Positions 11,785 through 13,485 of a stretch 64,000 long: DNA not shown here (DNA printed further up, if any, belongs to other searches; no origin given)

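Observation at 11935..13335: Surface protein with tandem lamin-tail domains and a histone-H1-like lysine-rich tail next to the pilus locus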

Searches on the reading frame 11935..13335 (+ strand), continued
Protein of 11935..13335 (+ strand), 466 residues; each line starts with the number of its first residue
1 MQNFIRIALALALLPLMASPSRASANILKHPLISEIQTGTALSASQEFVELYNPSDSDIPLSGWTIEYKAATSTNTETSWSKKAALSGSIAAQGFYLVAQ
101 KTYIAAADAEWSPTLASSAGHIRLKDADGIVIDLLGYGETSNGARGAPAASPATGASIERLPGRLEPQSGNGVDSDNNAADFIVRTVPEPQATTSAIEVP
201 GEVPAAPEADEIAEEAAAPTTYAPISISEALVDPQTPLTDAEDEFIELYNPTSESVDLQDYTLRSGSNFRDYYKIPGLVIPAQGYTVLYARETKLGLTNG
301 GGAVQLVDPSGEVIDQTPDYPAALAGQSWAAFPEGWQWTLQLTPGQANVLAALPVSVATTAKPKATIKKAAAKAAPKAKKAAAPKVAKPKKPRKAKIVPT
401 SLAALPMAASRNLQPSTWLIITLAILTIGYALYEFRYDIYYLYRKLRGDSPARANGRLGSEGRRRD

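Call 17: find_encoding_contigs(protein=P0105, flank=10000, max_places=1)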
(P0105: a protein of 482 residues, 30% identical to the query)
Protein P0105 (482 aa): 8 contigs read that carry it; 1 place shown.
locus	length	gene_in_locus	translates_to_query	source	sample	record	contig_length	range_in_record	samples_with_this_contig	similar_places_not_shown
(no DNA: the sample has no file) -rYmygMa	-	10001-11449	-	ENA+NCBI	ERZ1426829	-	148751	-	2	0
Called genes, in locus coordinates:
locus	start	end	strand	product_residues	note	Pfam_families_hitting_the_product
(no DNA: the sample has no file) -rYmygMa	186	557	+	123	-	PF00903:Glyoxalase, PF22677:Ble-like_N (faint)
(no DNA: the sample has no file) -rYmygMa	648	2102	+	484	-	PF13567:DUF4131, PF03772:Competence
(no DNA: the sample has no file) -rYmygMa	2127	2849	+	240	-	PF20772:TACO1_YebC_N, PF01709:Transcrip_reg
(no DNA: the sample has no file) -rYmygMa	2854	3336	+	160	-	PF02075:RuvC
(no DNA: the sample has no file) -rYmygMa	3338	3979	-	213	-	-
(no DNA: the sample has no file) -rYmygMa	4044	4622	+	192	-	PF01330:RuvA_N, PF14520:HHH_5, PF07499:RuvA_C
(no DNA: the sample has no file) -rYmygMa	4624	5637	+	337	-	PF05673:DUF815 (faint), PF01078:Mg_chelatase (faint), PF05496:RuvB_N, PF13191:AAA_16 (faint), PF00004:AAA, PF07728:AAA_5, PF17864:AAA_lid_4, PF05491:WHD_RuvB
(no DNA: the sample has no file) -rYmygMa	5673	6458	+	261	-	PF03703:bPH_2 (weak)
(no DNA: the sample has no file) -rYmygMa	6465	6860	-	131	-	-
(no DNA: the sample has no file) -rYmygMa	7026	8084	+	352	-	PF00154:RecA_N, PF08423:Rad51, PF06745:ATPase (weak), PF01637:ATPase_2 (faint), PF27531:MT3502_N (weak), PF21096:RecA_C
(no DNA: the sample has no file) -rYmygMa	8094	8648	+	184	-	PF00293:NUDIX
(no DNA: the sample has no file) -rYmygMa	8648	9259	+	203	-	PF27462:RecX_N, PF21982:RecX_HTH1, PF02631:RecX_HTH2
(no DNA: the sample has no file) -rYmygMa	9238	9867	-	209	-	-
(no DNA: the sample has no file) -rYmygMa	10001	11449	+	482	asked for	PF00932:LTD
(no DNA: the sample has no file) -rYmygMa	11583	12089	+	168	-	PF07963:N_methyl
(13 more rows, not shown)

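Call 34: find_encoding_contigs(protein=P0062, flank=10000, max_places=1)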
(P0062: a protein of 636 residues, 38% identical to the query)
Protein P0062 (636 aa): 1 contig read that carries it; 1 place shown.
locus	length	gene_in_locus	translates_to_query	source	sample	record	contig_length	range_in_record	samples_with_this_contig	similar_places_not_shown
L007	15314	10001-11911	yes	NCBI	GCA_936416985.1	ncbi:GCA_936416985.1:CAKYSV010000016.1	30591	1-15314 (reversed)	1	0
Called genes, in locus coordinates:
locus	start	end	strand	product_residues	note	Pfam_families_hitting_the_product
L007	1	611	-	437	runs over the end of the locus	PF13620:CarboxypepD_reg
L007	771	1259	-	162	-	PF07963:N_methyl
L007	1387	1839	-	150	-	PF07963:N_methyl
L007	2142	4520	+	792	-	PF25390:WD40_RLD, PF00415:RCC1, PF13540:RCC1_2, PF00415:RCC1 (weak)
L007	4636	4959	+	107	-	-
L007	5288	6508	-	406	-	PF28597:T2SSF_N (weak), PF00482:T2SSF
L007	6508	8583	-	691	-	PF05157:MshEN, PF00437:T2SSE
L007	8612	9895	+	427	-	PF22422:MGH1-like_GH, PF01204:Trehalase, PF03200:Glyco_hydro_63 (weak)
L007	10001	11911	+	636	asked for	PF00932:LTD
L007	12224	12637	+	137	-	PF00814:TsaD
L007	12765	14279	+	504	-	PF12072:RNase_Y_N, PF00013:KH_1 (weak), PF08668:HDOD (faint), PF01966:HD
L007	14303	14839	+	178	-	PF06821:Ser_hydrolase, PF12697:Abhydrolase_6 (weak)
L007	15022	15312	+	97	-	?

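Call 38: find_related_loci(query=A1, collection=genome_contigs, flank=10000)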
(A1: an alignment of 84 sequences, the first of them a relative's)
Query A1 (466 aa) in genome_contigs; peptide patterns used: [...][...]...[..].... (x = any residue, [..] = any of these).
599 stretches matched a pattern (row limit reached: there are more); 468 encode a relative of the query (tblastn E <= 1e-3); the best 80 are kept; 80 distinct loci.
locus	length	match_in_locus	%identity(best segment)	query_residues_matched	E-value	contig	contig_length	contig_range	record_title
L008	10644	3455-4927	46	1-466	5e-128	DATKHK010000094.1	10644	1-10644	MAG TPA_asm: Candidatus Saccharimonadales bacterium isolate SMAG_U14575 k141_130321, whole genome shotgun sequence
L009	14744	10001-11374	44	1-466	4e-114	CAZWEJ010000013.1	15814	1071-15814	MAG TPA_asm: uncultured Candidatus Saccharimonadales bacterium isolate SRP133034_co1_271 genome assembly, contig: NODE_3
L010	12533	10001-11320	46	15-447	2e-109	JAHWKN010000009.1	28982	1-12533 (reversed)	MAG: Candidatus Parcubacteria bacterium isolate 0813_bin18 NODE_9_length_28982_cov_5.774008, whole genome shotgun sequen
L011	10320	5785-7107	43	32-465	2e-95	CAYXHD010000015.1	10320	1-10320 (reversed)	MAG TPA_asm: uncultured Candidatus Saccharibacteria bacterium isolate SRP286056_co1_468 genome assembly, contig: NODE_84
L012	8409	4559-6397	41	5-466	5e-73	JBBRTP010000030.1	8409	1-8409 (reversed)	MAG: Candidatus Saccharimonadia bacterium isolate La2_metabat2.234 La2_metabat2.234_K_1679968L8409_cov_9.0000, whole gen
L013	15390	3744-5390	40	32-453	8e-65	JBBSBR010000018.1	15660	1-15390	MAG: Candidatus Saccharimonadia bacterium isolate La6_metabat2.164 La6_metabat2.164_K_3073142_L_15660_cov_77.9269, whole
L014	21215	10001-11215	38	32-440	8e-65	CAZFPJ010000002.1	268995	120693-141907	MAG TPA_asm: uncultured Candidatus Saccharibacteria bacterium isolate SRP292972_co3_78 genome assembly, contig: NODE_58_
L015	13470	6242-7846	42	28-456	2e-63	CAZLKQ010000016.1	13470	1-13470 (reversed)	MAG TPA_asm: uncultured Candidatus Saccharibacteria bacterium isolate SRP136066_co1_41 genome assembly, contig: NODE_541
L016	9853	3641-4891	35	4-447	1e-60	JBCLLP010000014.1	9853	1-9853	Candidatus Saccharimonadia bacterium isolate SLM_LV1_0208-P14 Node_14_length_9853_cov_26.024405, whole genome shotgun se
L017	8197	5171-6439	35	1-447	7e-60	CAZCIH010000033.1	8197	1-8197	MAG TPA_asm: uncultured Candidatus Saccharibacteria bacterium isolate SRP189682_co1_501 genome assembly, contig: NODE_22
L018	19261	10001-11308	32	3-453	1e-59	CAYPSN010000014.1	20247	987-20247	MAG TPA_asm: uncultured Candidatus Saccharibacteria bacterium isolate SRP133034_co1_64 genome assembly, contig: NODE_249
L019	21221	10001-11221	35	3-446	5e-59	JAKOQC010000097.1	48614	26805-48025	MAG: bacterium isolate all_maxbin.105 k201_292600, whole genome shotgun sequence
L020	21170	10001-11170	36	32-446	6e-58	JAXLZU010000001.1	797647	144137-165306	MAG: Candidatus Saccharibacteria bacterium isolate STL-PAT10 C2.14.fa-1, whole genome shotgun sequence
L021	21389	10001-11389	33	8-447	7e-58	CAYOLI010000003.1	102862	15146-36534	MAG TPA_asm: uncultured Candidatus Saccharibacteria bacterium isolate SRP135725_co1_35 genome assembly, contig: NODE_99_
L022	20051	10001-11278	37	1-447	3e-57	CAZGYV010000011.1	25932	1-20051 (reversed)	MAG TPA_asm: uncultured Candidatus Saccharibacteria bacterium isolate SRP192515_co1_377 genome assembly, contig: NODE_16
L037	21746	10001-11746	30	1-354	8e-40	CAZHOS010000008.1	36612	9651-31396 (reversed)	MAG TPA_asm: uncultured Candidatus Saccharibacteria bacterium isolate binchicken_co366_36 genome assembly, contig: NODE_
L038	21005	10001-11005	34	1-371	2e-39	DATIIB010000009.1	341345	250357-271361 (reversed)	MAG TPA_asm: Candidatus Saccharimonadales bacterium isolate SMAG_U15653 k141_561998, whole genome shotgun sequence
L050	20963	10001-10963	31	30-352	6e-35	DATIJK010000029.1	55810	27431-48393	MAG TPA_asm: Candidatus Saccharimonadales bacterium isolate SMAG_U15689 k141_692010, whole genome shotgun sequence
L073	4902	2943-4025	30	28-348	6e-30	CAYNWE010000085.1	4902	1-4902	MAG TPA_asm: uncultured Candidatus Saccharibacteria bacterium isolate binchicken_co328_38 genome assembly, contig: NODE_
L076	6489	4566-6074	26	1-446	2e-29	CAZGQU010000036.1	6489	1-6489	MAG TPA_asm: uncultured Candidatus Saccharibacteria bacterium isolate SRP144015_co1_132 genome assembly, contig: NODE_50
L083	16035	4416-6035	25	5-447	4e-28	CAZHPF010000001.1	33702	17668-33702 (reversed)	MAG TPA_asm: uncultured Candidatus Saccharibacteria bacterium isolate SRP136066_co1_420 genome assembly, contig: NODE_10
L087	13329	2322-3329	31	4-348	3e-27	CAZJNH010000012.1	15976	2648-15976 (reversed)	MAG TPA_asm: uncultured Candidatus Saccharibacteria bacterium isolate SRP200132_co1_169 genome assembly, contig: NODE_63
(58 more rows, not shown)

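Call 46: predict_structure(alignment_id=A1)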
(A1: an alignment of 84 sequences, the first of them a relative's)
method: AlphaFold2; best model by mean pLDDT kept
length: 466 residues; sequences in the alignment: 84
mean_pLDDT: 84.1   pTM: 0.50
mean pLDDT of the five models: 84.1, 83.5, 82.5, 82.5, 81.8
residues with pLDDT >= 90: 303; 70-90: 50; 50-70: 61; < 50: 52
segments of 3 or more residues with pLDDT < 50: 213-215, 367-387, 396-413, 464-466
pLDDT, mean of each block of 10 residues (from residue 1): 84 74 63 96 95 96 98 97 98 97 98 95 98 97 96 93 65 91 93 92 61 60 95 97 98 97 94 96 98 96 96 96 97 97 97 71 54 46 48 50 43 62 94 94 82 53 49
secondary structure, 60 per line:
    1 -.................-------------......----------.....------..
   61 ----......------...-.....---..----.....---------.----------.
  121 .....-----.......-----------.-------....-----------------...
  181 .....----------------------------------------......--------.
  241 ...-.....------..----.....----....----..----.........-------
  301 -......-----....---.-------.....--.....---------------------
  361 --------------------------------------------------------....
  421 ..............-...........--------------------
elements in order: H2-18 E32-37 E48-52 E65-70 E81-85 E95-99 E120-125 E131-137 E157-160 H178-181 E182-185 E226-231 H240-243 E245-249 E262-266 E271-274 E285-289 H290-293 E302-307 E313-316 E328-332 E335-339 H417-434 H436-446

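Call 49: fold_search(model_id=the predicted structure, library=pdb)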
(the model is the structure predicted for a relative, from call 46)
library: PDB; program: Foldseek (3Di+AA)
matches with E <= 10: 1256; with E <= 0.001: 22
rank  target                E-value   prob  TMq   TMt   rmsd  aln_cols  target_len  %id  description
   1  2vzo_B                1.1e-04  0.98  0.14  0.09  21.4       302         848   11  Crystal structure of Amycolatopsis orientalis exo-chitosanase CsxA (released 2008-10-14)
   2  3gef_A                1.2e-04  1.00  0.17  0.59   5.4       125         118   10  Crystal structure of the R482W mutant of lamin A/C (released 2009-08-04)
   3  6rpr_B                1.2e-04  1.00  0.15  0.53   5.1       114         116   16  LEM domain of Emerin mutant T43I in complex with BAF dimer and the Igfold of the lamin A/C (released 2020-03-04)
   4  1ifr                  1.2e-04  1.00  0.16  0.59   3.9       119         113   13  Structure of Lamin A/C Globular Domain (released 2002-07-17)
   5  6ghd_F                1.3e-04  1.00  0.14  0.49   8.0       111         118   16  Structural analysis of the ternary complex between lamin A/C, BAF and emerin identifies an interface disrupted in auto (released 2018-08-08)
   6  2vzs_A                1.5e-04  0.97  0.14  0.09  21.5       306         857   11  Chitosan Product complex of Amycolatopsis orientalis exo-chitosanase CsxA (released 2008-10-14)
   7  2vzv_A                1.6e-04  0.97  0.14  0.08  21.3       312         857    9  Substrate Complex of Amycolatopsis orientalis exo-chitosanase CsxA E541A with chitosan (released 2008-10-14)
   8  7crg_A                1.8e-04  1.00  0.14  0.46   9.0       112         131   16  Beta-strand-mediated dimeric formation of the extended Ig-like domains of human lamin A/C (released 2021-08-25)
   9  2x05_A                2.2e-04  0.96  0.14  0.09  21.5       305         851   10  Inhibition of the exo-beta-D-glucosaminidase CsxA by a glucosamine- configured castanospermine and an amino-australine (released 2009-12-15)
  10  2vzt_A                2.2e-04  0.95  0.14  0.08  21.8       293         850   10  Complex of Amycolatopsis orientalis exo-chitosanase CsxA E541A with PNP-beta-D-glucosamine (released 2008-10-14)
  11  3jt0_A                2.4e-04  1.00  0.16  0.61   6.6       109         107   14  Crystal Structure of the C-terminal fragment (426-558) Lamin-B1 from Homo sapiens, Northeast Structural Genomics Conso (released 2009-09-22)
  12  7yvd_C                2.7e-04  1.00  0.14  0.46   9.1       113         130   17  The crystal structure of the progerin C-terminal peptide and the Ig-like domain of lamin A/C (released 2023-08-30)
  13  6a8p_A                4.0e-04  0.95  0.14  0.11  14.6       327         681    8  Transglutaminase 2 mutant G224V in complex with GTP (released 2018-09-26)
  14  2vzu_A                4.5e-04  0.91  0.14  0.08  21.5       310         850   11  Complex of Amycolatopsis orientalis exo-chitosanase CsxA D469A with PNP-beta-D-glucosamine (released 2008-10-14)
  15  6ghd_B                5.0e-04  1.00  0.15  0.52   5.1       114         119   16  Structural analysis of the ternary complex between lamin A/C, BAF and emerin identifies an interface disrupted in auto (released 2018-08-08)
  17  2lll_MODEL_1_A        5.3e-04  1.00  0.18  0.62   4.2       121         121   20  Solution NMR structure of C-terminal globular domain of human Lamin-B2, Northeast Structural Genomics Consorti (released 2011-12-07)
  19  3umn_A                6.6e-04  1.00  0.17  0.60   3.7       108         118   18  Crystal Structure of Lamin-B1 (released 2011-11-30)
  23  3umn_B                1.0e-03  1.00  0.17  0.60   4.1       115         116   16  Crystal Structure of Lamin-B1 (released 2011-11-30)
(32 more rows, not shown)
